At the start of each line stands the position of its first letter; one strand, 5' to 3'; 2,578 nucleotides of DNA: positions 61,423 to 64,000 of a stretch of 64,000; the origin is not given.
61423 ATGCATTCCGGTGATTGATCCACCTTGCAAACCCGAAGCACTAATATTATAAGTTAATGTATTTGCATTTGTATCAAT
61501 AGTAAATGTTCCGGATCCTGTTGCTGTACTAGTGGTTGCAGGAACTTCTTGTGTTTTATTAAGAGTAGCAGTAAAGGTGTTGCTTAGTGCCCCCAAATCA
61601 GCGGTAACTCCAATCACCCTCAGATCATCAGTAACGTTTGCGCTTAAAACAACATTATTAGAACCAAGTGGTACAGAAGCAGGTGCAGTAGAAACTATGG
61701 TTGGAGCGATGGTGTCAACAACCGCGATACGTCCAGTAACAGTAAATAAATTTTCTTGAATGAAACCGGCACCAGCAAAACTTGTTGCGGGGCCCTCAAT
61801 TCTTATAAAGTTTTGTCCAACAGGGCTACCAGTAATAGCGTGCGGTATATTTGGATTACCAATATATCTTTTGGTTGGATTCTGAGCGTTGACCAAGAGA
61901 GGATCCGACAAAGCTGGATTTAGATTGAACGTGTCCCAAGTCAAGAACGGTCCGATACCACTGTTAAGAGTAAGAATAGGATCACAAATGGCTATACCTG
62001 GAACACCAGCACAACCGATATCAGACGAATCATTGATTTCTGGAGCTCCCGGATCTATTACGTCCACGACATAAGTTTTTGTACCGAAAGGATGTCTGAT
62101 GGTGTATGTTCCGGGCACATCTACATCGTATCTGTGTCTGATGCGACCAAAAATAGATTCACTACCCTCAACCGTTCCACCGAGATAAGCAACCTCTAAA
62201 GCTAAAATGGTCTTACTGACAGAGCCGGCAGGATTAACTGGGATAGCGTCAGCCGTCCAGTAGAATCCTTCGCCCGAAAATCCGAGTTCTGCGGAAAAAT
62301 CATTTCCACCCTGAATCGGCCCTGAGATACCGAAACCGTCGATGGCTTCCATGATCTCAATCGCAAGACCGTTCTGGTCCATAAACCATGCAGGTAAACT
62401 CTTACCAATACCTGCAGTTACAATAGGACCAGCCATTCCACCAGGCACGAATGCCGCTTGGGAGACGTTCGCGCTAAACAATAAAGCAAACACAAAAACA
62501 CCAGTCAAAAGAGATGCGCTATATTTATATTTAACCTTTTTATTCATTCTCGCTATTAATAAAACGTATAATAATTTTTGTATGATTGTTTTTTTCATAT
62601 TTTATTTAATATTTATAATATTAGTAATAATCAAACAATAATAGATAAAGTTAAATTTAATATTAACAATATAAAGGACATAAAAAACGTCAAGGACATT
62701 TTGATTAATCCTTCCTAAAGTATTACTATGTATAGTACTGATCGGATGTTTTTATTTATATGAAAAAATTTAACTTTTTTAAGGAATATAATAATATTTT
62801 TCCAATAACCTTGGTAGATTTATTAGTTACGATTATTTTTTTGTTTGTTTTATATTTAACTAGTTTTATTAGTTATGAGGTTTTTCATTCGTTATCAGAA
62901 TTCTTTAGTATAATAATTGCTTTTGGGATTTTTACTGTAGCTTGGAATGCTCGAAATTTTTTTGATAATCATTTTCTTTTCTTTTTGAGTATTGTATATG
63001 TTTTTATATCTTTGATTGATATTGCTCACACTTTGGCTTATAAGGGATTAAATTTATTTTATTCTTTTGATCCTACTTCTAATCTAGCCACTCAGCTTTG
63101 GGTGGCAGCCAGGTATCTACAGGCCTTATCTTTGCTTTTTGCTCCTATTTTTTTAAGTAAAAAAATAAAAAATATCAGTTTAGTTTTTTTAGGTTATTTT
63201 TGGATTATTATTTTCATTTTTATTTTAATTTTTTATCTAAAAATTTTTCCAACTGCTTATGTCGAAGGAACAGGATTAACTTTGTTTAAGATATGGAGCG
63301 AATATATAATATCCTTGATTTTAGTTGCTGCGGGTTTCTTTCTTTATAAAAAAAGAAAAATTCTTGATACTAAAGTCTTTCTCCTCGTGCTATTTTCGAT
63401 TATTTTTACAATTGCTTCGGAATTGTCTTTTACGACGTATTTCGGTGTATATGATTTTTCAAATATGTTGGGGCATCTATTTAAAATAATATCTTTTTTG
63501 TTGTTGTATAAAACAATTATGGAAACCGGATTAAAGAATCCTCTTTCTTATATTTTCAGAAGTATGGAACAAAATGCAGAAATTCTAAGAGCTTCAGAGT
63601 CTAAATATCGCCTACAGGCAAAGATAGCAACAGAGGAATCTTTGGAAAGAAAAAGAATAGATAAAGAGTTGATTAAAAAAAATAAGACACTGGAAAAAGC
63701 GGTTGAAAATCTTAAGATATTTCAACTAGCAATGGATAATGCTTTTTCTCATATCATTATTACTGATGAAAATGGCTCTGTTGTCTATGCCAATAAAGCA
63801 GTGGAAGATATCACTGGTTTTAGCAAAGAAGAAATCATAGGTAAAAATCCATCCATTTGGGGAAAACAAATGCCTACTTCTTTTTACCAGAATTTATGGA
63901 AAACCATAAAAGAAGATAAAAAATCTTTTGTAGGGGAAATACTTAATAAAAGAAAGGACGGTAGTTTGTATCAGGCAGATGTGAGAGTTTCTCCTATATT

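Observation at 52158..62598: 10.5-kb block of four co-oriented giant surface proteins with shared modules, a possible cohesin-dockerin-like extracellular assembly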

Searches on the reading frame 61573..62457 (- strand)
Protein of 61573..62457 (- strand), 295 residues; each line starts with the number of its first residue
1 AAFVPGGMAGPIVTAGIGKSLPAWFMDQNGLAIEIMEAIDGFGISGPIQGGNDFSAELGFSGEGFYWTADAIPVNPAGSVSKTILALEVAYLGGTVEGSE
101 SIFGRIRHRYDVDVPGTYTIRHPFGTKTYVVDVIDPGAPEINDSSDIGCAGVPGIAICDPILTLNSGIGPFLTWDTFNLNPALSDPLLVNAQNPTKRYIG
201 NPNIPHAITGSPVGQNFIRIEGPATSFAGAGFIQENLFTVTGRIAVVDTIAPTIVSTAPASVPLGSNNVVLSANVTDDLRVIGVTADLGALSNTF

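Call 5: search_protein_families(library=pfam, proteins=[window:61573-62457:-], max_evalue=10)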
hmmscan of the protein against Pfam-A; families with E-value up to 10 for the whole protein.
seq(295 aa): 0 families

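Call 77: search_solved_structures(query=window:61714-62457:-, max_evalue=1)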
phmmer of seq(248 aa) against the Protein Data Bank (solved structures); distinct sequences matched with E-value up to 1: 2.
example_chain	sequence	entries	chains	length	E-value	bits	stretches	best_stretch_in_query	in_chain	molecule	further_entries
8dl1_A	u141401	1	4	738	0.43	13.3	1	153-203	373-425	Alpha amylase, catalytic domain protein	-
8dge_A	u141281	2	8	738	0.43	13.3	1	153-203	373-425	Alpha amylase, catalytic domain protein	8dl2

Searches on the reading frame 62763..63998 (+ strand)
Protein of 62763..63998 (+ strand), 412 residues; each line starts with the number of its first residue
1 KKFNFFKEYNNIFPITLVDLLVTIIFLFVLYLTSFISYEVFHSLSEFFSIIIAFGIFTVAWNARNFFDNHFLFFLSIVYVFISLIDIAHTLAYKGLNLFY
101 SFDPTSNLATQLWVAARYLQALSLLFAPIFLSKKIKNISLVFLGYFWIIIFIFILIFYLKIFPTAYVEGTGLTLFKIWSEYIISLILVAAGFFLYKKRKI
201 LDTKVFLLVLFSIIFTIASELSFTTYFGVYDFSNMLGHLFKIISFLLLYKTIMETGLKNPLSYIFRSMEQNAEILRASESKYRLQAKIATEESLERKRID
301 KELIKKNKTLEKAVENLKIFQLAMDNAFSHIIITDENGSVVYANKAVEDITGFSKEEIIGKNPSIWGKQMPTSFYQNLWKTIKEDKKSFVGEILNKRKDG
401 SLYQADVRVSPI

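Call 76: search_protein_families(library=ncbifam, proteins=[window:62763-63998:+], max_evalue=0.001)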
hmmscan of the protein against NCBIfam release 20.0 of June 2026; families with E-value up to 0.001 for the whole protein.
window:62763-63998:+ (412 aa): 11 families
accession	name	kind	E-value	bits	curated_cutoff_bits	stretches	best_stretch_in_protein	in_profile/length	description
NF047874.1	MASE3_PAS_HK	subfamily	1.9e-68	231.8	560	1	28-408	2-356/655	MASE3 domain-containing sensor histidine kinase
TIGR02938.1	nifL_nitrog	equivalog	3.8e-22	78.5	242.45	1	319-412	5-98/494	nitrogen fixation negative regulator NifL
NF045675.1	PhdiestaseDibA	equivalog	1.6e-17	63.1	980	1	296-404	56-164/623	phosphodiesterase DibA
TIGR00229.1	sensory_box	domain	2.5e-14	53.5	22.9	1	315-412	2-100/126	PAS domain S-box protein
NF010077.0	PRK13559.1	subfamily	3.7e-11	42.5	361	1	300-412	25-140/364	hypothetical protein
NF010076.0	PRK13557.1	subfamily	7.9e-11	41.1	631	1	295-412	7-127/540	histidine kinase famiy protein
NF052306.1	BluLightHisKinLov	equivalog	1.6e-10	40.4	450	1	317-412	21-119/334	blue-light-activated histidine kinase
NF052652.1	YtvA_fam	equivalog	2.6e-10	40.3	250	1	321-412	3-97/243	YtvA family blue-light photoreceptor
NF052574.1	HisKinEspCMyxo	equivalog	3.3e-09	35.5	1200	1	311-412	277-381/785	serine histidine kinase EspC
NF008467.0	PRK11359.1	equivalog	7.6e-05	20.9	857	1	318-401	12-99/800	oxygen-sensing cyclic-di-GMP phosphodiesterase DosP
NF008468.0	PRK11360.1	equivalog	0.00011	20.8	646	1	318-398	268-347/616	two-component system sensor histidine kinase AtoS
